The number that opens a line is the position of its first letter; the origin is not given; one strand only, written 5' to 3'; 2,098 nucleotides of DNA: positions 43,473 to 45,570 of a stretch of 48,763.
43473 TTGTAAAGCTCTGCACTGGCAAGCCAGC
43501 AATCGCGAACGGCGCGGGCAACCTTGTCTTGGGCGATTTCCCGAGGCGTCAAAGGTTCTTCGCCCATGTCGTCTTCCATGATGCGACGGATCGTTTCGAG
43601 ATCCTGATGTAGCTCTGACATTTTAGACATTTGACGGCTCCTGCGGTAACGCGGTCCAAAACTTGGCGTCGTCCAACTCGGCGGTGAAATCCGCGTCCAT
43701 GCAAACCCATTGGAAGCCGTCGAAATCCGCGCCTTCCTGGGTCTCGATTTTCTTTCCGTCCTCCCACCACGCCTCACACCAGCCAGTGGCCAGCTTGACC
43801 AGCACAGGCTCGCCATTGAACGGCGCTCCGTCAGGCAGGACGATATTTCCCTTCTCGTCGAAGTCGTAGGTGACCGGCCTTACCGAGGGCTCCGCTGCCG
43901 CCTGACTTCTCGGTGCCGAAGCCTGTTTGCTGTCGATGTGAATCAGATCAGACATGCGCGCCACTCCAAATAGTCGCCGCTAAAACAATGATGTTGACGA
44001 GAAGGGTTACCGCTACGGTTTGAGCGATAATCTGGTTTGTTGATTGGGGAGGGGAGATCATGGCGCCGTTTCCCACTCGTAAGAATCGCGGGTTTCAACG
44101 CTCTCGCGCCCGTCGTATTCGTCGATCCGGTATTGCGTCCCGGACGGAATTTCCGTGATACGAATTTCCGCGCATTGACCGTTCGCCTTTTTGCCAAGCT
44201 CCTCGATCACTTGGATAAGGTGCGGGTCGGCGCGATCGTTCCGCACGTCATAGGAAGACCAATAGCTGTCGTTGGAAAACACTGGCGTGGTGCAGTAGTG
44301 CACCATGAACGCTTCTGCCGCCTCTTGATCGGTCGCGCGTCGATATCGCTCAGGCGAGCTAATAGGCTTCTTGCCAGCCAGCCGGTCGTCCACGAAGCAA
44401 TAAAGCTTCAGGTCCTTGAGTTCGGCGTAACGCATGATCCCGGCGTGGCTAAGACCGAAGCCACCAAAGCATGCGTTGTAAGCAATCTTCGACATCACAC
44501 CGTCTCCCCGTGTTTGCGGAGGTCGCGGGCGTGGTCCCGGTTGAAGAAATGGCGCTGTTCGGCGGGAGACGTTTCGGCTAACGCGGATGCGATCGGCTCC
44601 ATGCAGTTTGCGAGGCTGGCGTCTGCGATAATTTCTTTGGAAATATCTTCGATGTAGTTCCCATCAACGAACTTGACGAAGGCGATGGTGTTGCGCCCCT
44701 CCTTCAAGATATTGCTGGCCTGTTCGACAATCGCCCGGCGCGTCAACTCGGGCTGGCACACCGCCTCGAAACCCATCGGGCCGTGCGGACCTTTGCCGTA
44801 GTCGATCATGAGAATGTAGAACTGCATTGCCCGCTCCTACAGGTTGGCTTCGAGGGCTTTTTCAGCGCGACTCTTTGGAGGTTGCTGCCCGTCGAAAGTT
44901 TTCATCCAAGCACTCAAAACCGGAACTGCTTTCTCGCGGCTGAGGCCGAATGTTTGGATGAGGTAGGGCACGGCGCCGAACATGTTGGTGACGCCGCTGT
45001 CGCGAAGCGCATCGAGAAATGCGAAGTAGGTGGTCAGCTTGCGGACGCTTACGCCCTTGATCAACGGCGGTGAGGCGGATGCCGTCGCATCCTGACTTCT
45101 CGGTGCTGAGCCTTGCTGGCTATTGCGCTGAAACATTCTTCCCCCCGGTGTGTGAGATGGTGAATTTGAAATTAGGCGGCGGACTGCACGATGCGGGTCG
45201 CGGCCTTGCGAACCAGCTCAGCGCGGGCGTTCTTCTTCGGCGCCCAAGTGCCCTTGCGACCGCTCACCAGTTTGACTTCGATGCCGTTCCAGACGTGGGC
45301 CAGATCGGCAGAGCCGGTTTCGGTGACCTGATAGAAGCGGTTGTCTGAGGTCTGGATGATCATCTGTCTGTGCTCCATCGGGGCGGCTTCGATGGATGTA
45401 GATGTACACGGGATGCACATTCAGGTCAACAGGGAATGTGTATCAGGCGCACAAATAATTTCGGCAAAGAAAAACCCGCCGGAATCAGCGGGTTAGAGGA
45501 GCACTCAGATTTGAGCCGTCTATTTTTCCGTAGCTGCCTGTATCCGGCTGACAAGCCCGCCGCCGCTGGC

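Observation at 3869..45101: Strand-polar 11-mer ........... occurs at least five times, always on the + strand, in both divergent arms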

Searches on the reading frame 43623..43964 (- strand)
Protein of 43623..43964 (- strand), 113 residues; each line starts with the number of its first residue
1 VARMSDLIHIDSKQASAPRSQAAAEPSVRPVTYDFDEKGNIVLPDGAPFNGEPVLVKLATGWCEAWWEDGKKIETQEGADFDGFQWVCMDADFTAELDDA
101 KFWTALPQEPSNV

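Call 10: search_protein_families(library=pfam, proteins=[window:43623-43964:-], max_evalue=0.01)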
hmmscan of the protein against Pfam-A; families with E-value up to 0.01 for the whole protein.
window:43623-43964:- (113 aa): 0 families

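Call 11: search_protein_families(library=phrogs, proteins=[window:43623-43964:-], max_evalue=0.01)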
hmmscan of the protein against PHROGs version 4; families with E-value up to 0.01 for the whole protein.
window:43623-43964:- (113 aa): 0 families

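Call 91: search_protein_representatives(protein=window:43623-43955:-)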
Query: 110 residues. Proteins with E-value up to 0.001 (for the whole library): 100; up to 1e-10: 52; up to 1e-30: 1. The best 100 are listed.
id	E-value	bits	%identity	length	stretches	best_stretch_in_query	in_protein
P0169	9.7e-71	251.6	100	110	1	1-110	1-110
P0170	4.6e-29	117.2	60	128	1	28-105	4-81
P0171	3.7e-27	111.1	56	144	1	22-106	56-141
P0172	8.2e-27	109.9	56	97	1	21-108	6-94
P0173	2.1e-25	105.4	55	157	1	18-108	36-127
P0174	1.6e-24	102.5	52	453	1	18-106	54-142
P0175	5.9e-24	100.7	50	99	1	21-108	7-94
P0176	1.9e-23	99.1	53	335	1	12-105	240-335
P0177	1.9e-23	99.1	52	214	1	26-105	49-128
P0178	3.7e-23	98.2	55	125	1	25-106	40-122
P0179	1.2e-22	96.5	56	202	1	26-104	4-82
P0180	4.0e-21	91.6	47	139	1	26-106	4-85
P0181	7.8e-21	90.7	48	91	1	25-106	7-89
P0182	2.3e-20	89.1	60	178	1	10-105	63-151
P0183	2.6e-20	89.0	45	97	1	22-105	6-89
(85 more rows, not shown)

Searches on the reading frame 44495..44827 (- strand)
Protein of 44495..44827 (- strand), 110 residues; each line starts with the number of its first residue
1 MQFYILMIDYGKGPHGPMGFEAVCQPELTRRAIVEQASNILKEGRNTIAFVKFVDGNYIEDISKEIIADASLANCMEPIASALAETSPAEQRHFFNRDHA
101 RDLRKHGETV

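Call 21: search_protein_families(library=pfam, proteins=[window:44495-44827:-], max_evalue=0.01)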
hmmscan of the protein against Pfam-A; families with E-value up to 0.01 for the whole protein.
window:44495-44827:- (110 aa): 0 families

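Call 27: find_encoding_contigs(protein=window:44495-44827:-, flank=10000, max_places=4)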
Protein window:44495-44827:- (110 aa): 1 contig read that carries it; 1 place shown.
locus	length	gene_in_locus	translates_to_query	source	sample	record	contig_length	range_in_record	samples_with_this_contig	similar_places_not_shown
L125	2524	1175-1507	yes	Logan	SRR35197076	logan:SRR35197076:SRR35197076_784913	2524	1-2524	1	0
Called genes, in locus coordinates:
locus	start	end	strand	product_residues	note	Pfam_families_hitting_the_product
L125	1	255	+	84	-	?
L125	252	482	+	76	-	-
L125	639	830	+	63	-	-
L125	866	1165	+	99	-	-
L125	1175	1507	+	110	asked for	-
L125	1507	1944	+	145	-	-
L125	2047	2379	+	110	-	-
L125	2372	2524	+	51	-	?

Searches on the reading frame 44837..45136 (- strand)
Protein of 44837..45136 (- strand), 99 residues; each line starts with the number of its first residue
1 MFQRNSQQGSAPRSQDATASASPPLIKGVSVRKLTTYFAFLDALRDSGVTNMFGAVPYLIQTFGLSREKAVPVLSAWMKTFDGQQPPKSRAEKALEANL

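Call 10: search_protein_families(library=pfam, proteins=[window:44837-45136:-], max_evalue=0.01)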
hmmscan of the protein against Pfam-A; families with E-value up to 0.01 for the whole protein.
window:44837-45136:- (99 aa): 0 families

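Call 11: search_protein_families(library=phrogs, proteins=[window:44837-45136:-], max_evalue=0.01)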
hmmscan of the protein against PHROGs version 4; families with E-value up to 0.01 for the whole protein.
window:44837-45136:- (99 aa): 0 families

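Call 63: find_homologous_proteins(query=window:44837-45136:-, max_evalue=0.001)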
Query window:44837-45136:- (99 aa): 47 proteins with E <= 0.001 among 55 candidates.
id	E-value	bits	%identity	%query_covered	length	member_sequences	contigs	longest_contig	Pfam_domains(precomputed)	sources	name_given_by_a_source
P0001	2.6e-57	208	100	100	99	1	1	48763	-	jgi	jgi:hypothetical protein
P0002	5.4e-16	76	62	64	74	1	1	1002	-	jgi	jgi:hypothetical protein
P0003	1.4e-14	72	53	80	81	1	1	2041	-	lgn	-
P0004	3.0e-14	71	54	68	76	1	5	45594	-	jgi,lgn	jgi:hypothetical protein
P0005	4.2e-14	70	52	74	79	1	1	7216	-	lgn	-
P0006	1.8e-13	68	51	71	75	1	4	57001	-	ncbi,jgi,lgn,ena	-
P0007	4.6e-13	67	49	87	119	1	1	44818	-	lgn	-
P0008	6.8e-13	66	47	74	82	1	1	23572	-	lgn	-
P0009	9.9e-13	66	60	54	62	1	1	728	-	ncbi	-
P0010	8.0e-12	63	61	55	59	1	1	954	-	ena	-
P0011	1.1e-11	63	61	55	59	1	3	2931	-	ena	-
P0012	1.4e-11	62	66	51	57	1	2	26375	-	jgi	jgi:hypothetical protein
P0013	1.5e-11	62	61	55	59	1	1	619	-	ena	-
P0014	1.6e-11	62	66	51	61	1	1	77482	-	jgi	jgi:hypothetical protein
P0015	1.8e-11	62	63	49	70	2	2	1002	-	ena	-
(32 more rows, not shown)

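Call 65: find_encoding_contigs(protein=P0007, flank=10000, max_places=2)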
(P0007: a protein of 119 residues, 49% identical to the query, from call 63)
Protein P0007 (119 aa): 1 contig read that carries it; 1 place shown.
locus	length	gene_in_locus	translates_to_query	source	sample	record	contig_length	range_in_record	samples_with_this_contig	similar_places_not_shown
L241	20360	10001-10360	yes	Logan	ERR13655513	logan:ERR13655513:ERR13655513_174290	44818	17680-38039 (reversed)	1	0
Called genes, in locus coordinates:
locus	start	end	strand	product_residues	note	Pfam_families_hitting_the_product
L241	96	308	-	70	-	-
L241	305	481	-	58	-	-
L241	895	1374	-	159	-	-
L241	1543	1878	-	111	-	-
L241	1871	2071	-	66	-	-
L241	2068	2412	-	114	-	-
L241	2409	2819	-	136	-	-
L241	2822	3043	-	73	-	-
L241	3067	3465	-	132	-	-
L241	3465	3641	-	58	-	-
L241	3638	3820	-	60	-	-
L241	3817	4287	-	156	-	-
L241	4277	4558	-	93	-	-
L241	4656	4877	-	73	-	-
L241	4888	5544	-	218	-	-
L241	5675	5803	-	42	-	-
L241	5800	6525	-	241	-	PF01555:N6_N4_Mtase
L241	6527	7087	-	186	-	PF08299:Bac_DnaA_C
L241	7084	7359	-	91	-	-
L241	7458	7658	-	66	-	-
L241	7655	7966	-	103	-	-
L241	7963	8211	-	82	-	-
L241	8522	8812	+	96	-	-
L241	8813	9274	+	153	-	PF27050:Phage_P22_Y8K6 (weak)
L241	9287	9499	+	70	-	-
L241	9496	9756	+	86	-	-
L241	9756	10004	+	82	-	-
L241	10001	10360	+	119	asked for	-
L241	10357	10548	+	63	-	-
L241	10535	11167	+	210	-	PF04404:ERF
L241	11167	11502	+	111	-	-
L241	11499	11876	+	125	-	-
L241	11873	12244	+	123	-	-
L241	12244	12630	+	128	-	-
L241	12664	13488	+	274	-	PF00145:DNA_methylase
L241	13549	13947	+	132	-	-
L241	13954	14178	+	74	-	-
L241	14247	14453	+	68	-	-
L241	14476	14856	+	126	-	-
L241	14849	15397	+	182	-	PF06689:zf-C4_ClpX (weak)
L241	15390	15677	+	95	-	-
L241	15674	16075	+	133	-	-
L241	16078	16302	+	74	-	-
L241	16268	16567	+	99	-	-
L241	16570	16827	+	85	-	-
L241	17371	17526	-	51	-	-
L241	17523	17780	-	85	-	-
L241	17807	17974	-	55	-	-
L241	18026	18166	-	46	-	-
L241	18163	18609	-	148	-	PF00959:Phage_lysozyme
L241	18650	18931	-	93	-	-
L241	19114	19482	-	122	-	-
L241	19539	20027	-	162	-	-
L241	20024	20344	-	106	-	-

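Call 69: find_encoding_contigs(protein=P0006, flank=10000, max_places=2)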
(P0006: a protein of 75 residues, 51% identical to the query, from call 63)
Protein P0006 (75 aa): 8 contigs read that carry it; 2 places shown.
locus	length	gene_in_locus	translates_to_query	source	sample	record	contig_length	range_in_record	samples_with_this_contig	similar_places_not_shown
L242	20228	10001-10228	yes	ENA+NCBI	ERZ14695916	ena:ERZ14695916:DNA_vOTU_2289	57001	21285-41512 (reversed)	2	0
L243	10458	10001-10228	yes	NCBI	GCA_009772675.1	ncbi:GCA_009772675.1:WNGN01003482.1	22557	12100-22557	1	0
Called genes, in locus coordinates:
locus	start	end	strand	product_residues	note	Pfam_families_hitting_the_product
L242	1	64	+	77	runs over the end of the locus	-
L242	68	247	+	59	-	-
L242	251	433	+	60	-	-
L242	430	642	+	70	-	-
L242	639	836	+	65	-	-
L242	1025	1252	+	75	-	-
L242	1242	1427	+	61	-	-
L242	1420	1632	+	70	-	-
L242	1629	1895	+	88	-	-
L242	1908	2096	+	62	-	-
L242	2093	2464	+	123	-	-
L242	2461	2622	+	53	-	-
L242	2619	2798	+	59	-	-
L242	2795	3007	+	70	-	-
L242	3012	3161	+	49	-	-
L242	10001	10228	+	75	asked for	-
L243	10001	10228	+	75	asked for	-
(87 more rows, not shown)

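Call 70: find_encoding_contigs(protein=P0004, flank=10000, max_places=2)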
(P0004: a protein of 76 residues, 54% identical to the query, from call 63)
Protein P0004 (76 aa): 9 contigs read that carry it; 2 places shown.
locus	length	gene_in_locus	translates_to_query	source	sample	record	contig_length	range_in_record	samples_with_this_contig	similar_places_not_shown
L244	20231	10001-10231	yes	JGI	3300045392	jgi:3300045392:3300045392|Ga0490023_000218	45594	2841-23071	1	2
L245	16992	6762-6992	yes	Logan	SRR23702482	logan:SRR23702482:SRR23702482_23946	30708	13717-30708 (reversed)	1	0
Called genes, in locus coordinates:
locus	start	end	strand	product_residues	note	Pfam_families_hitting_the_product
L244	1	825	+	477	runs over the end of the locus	PF01139:RtcB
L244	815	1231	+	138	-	-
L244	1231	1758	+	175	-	-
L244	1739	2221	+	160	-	-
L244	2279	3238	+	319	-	PF06067:DUF932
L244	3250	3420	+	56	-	-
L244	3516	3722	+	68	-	-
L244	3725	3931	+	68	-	-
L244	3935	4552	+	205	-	PF04011:LemA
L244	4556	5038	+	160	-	PF04536:TPM_phosphatase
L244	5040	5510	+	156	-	-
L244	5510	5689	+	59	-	-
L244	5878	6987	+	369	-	-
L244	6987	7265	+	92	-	-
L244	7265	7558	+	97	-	-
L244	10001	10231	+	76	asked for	-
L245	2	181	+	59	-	?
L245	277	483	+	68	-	-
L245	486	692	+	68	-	-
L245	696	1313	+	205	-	PF04011:LemA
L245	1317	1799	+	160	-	PF04536:TPM_phosphatase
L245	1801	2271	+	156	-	-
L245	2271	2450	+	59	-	-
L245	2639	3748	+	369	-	-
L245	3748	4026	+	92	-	-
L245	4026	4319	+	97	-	-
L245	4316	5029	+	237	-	-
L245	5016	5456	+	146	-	-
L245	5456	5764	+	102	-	-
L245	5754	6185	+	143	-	PF00542:Ribosomal_L12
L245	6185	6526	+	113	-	-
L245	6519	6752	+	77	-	-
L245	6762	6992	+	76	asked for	-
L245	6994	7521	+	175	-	-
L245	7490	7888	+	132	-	-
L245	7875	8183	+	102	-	-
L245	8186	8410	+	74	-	-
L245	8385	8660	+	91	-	-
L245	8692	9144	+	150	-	-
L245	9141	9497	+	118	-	-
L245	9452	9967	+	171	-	-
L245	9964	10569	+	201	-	PF21866:DUF6915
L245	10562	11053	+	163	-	-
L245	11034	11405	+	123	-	-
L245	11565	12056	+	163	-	PF08719:NADAR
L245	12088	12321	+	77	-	-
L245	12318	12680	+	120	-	-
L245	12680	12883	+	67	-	-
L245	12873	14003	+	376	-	PF01068:DNA_ligase_A_M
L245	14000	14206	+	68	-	-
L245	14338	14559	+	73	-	-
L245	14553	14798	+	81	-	-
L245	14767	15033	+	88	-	PF21840:DUF6899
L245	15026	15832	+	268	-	-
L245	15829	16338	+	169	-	PF16473:Rv2179c-like (faint)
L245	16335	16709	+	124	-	-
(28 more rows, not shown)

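Call 71: find_encoding_contigs(protein=P0001, flank=10000, max_places=1)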
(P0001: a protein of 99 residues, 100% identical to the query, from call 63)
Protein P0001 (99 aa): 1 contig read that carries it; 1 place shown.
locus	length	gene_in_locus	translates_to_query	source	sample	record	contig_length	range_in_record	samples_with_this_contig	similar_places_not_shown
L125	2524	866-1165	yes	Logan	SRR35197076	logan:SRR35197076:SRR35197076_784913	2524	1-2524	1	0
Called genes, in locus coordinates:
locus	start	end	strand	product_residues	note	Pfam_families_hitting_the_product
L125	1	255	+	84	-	?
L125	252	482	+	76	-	-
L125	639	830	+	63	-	-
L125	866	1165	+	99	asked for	-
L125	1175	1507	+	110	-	-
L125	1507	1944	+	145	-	-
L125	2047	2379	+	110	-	-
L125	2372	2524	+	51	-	?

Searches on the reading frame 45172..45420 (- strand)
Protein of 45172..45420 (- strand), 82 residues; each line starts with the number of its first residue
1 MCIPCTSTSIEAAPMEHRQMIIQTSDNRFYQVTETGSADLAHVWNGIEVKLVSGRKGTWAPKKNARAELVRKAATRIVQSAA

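Call 10: search_protein_families(library=pfam, proteins=[window:45172-45420:-], max_evalue=0.01)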
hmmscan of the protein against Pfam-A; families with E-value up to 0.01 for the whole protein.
window:45172-45420:- (82 aa): 0 families

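Call 11: search_protein_families(library=phrogs, proteins=[window:45172-45420:-], max_evalue=0.01)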
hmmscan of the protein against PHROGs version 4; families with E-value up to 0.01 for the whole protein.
window:45172-45420:- (82 aa): 0 families

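Call 26: find_encoding_contigs(protein=window:45172-45420:-, flank=10000, max_places=4)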
Protein window:45172-45420:- (82 aa): no gene with exactly this product is on record in the collection.
